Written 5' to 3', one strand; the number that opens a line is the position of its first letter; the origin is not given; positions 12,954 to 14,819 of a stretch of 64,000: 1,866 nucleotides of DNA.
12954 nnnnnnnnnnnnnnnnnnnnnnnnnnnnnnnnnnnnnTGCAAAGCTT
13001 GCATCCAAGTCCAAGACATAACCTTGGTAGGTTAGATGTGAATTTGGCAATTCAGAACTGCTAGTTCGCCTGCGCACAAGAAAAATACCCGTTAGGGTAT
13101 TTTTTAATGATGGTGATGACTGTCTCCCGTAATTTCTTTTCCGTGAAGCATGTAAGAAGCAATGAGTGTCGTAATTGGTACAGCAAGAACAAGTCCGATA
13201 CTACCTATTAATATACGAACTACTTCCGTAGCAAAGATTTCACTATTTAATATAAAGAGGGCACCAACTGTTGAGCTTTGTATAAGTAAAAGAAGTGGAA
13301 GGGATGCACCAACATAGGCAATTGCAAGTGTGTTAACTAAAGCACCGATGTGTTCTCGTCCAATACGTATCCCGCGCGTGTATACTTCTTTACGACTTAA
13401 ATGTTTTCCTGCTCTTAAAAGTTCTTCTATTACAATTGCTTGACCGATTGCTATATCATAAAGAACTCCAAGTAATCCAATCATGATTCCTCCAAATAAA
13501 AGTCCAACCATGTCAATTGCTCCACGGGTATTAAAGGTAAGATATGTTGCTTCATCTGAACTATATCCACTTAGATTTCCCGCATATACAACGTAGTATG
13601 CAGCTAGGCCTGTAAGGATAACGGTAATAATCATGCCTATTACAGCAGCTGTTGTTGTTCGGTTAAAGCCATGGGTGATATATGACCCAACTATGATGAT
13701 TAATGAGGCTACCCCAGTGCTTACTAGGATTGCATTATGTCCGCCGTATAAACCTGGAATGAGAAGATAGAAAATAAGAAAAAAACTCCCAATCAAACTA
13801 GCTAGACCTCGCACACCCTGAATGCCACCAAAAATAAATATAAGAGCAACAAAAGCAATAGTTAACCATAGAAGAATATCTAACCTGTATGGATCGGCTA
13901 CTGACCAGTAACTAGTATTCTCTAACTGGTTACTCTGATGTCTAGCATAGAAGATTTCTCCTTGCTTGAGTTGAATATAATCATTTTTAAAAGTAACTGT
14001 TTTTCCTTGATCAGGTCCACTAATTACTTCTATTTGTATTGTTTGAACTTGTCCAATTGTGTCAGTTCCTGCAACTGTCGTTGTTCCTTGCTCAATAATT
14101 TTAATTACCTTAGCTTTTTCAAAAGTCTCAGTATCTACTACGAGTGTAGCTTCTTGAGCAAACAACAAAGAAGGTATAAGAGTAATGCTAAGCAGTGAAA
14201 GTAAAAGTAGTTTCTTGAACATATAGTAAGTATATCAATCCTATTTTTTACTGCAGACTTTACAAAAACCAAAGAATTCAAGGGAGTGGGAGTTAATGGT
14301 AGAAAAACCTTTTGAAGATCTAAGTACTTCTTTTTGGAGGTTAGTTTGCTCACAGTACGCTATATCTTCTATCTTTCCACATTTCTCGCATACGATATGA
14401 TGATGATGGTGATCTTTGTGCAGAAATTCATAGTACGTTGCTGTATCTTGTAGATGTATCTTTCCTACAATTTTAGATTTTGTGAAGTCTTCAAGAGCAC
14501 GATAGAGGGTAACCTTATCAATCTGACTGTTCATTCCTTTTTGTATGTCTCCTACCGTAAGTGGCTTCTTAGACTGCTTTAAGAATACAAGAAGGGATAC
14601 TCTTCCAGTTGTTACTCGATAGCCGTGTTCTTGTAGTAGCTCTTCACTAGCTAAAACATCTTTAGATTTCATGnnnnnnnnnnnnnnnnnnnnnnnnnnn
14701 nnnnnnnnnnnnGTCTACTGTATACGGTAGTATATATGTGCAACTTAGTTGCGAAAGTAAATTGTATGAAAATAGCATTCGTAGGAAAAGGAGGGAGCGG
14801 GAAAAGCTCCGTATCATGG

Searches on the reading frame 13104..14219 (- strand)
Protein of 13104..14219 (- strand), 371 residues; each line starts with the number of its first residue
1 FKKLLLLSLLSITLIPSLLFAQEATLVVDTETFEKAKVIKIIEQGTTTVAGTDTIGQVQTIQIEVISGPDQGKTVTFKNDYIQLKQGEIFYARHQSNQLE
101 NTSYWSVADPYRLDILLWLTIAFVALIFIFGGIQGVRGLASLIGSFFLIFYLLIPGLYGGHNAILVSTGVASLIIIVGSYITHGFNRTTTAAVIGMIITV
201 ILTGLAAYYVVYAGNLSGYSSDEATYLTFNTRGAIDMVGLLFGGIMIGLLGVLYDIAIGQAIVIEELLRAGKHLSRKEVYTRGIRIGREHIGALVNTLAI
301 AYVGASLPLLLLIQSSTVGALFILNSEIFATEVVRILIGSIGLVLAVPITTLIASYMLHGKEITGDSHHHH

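Call 8: search_protein_families(library=pfam, proteins=[window:13104-14219:-], max_evalue=1)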
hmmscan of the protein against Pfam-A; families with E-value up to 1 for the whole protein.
window:13104-14219:- (371 aa): 1 family
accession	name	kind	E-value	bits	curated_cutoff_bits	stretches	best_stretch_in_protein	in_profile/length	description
PF07907.16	YibE_F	-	3e-64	217.3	27.2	1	116-355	1-240/241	YibE/F-like protein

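Call 65: search_protein_families(library=ncbifam, proteins=[window:13104-14219:-], max_evalue=0.001)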
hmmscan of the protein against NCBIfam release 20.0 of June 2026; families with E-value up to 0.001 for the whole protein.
window:13104-14219:- (371 aa): 0 families

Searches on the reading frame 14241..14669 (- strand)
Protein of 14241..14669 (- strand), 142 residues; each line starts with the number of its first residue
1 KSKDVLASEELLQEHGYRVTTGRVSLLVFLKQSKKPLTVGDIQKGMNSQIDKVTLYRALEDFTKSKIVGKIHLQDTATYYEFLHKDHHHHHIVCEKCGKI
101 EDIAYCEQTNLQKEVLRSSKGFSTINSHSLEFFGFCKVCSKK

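Call 8: search_protein_families(library=pfam, proteins=[window:14241-14669:-], max_evalue=1)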
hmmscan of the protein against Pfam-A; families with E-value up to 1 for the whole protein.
window:14241-14669:- (142 aa): 3 families
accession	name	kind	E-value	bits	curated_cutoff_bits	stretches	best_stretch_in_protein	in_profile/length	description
PF01475.25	FUR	-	1.6e-21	77.1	23.1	1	15-132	2-120/121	Ferric uptake regulator family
PF07106.19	TBPIP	-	0.0096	16.3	22.8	1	28-66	8-46/62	TBPIP/Hop2 winged helix domain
PF02186.21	TFIIE_beta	-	0.019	15.6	28.1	1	28-64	10-48/66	TFIIE beta subunit core domain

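Call 65: search_protein_families(library=ncbifam, proteins=[window:14241-14669:-], max_evalue=0.001)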
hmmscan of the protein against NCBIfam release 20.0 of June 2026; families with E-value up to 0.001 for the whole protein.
window:14241-14669:- (142 aa): 8 families
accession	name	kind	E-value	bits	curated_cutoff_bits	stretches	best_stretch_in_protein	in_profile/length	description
NF051892.1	TransRegFurBacil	equivalog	9.5e-21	74.4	220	1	9-142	9-146/149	ferric iron uptake transcriptional regulator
NF052545.1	TransRegPerRClab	equivalog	1.6e-16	60.6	180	1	9-142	5-137/138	transcriptional regulator PerR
NF006999.0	PRK09462.1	equivalog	3.7e-13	49.3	146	1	9-137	5-134/148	ferric iron uptake transcriptional regulator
NF051891.1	TransRegFurHelico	equivalog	2.4e-12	47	200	1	13-142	19-148/148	ferric iron uptake transcriptional regulator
NF047462.1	FUR_perox_PerRA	exception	4.4e-10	40.2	200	1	8-118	8-117/142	peroxide-responsive transcriptional repressor PerRA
NF047406.1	TransRegPerRTherm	equivalog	2.6e-09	37.4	200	1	47-141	37-127/130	manganese-dependent transcriptional regulator PerR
NF045678.1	TransRegIrrA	equivalog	8.1e-09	35.5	150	1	6-104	7-107/138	iron response transcriptional regulator IrrA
NF045677.1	FeRespRegIrr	equivalog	3.2e-07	30.5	170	1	10-105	2-99/127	Fur family transcriptional regulator Irr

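Call 87: search_solved_structures(query=window:14241-14669:-, max_evalue=0.001, show_alignments=0)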
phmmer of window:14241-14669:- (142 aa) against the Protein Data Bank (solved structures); distinct sequences matched with E-value up to 0.001: 22.
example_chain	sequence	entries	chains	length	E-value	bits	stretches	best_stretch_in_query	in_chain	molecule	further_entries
2fe3_A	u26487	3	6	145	9.4e-17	64.8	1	9-142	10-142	Peroxide operon regulator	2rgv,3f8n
5nbc_A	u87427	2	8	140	2.6e-14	56.9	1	12-142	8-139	Ferric uptake regulation protein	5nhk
2o03_A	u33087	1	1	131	1.6e-12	51.1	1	35-139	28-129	probable Zinc uptake regulation protein FurB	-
9ire_A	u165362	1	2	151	9.3e-12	48.6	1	13-141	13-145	Ferric uptake regulation protein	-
2w57_A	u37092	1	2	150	8.4e-11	45.5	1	10-136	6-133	FERRIC UPTAKE REGULATION PROTEIN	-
8j6w_A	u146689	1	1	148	9e-11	45.4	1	11-137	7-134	Ferric uptake regulation protein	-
2xig_A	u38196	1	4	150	1.2e-10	45.1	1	36-141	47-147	FERRIC UPTAKE REGULATION PROTEIN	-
3eyy_A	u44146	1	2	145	1.2e-09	41.8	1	12-142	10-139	Putative iron uptake regulatory protein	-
3mwm_A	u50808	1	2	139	1.7e-08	38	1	35-140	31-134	Putative metal uptake regulation protein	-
4i7h_A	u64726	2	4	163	1.8e-08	38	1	10-141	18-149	peroxide stress sensing regulator | Peroxide stress regulator PerR, FUR family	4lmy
4ets_A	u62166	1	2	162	2.6e-08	37.5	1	10-140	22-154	Ferric uptake regulation protein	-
6d57_A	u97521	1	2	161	2.7e-08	37.4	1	10-140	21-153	Ferric uptake regulation protein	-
7vo0_G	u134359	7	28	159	3.1e-08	37.2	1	35-140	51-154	Putative metal uptake regulation protein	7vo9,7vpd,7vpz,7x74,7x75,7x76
1mzb_A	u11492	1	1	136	3.2e-08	37.2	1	11-130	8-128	ferric uptake regulation protein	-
7ne9_AAA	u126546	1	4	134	9.4e-08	35.7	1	50-140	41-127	Ferric uptake regulator family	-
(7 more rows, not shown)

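Call 97: search_solved_structures(query=window:14241-14669:-, max_evalue=1e-12, show_alignments=2)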
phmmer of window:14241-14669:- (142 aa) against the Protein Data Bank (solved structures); distinct sequences matched with E-value up to 1e-12: 2.
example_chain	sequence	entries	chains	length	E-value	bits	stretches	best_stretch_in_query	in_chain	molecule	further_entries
2fe3_A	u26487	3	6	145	9.4e-17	64.8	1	9-142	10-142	Peroxide operon regulator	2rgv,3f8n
5nbc_A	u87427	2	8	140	2.6e-14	56.9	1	12-142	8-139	Ferric uptake regulation protein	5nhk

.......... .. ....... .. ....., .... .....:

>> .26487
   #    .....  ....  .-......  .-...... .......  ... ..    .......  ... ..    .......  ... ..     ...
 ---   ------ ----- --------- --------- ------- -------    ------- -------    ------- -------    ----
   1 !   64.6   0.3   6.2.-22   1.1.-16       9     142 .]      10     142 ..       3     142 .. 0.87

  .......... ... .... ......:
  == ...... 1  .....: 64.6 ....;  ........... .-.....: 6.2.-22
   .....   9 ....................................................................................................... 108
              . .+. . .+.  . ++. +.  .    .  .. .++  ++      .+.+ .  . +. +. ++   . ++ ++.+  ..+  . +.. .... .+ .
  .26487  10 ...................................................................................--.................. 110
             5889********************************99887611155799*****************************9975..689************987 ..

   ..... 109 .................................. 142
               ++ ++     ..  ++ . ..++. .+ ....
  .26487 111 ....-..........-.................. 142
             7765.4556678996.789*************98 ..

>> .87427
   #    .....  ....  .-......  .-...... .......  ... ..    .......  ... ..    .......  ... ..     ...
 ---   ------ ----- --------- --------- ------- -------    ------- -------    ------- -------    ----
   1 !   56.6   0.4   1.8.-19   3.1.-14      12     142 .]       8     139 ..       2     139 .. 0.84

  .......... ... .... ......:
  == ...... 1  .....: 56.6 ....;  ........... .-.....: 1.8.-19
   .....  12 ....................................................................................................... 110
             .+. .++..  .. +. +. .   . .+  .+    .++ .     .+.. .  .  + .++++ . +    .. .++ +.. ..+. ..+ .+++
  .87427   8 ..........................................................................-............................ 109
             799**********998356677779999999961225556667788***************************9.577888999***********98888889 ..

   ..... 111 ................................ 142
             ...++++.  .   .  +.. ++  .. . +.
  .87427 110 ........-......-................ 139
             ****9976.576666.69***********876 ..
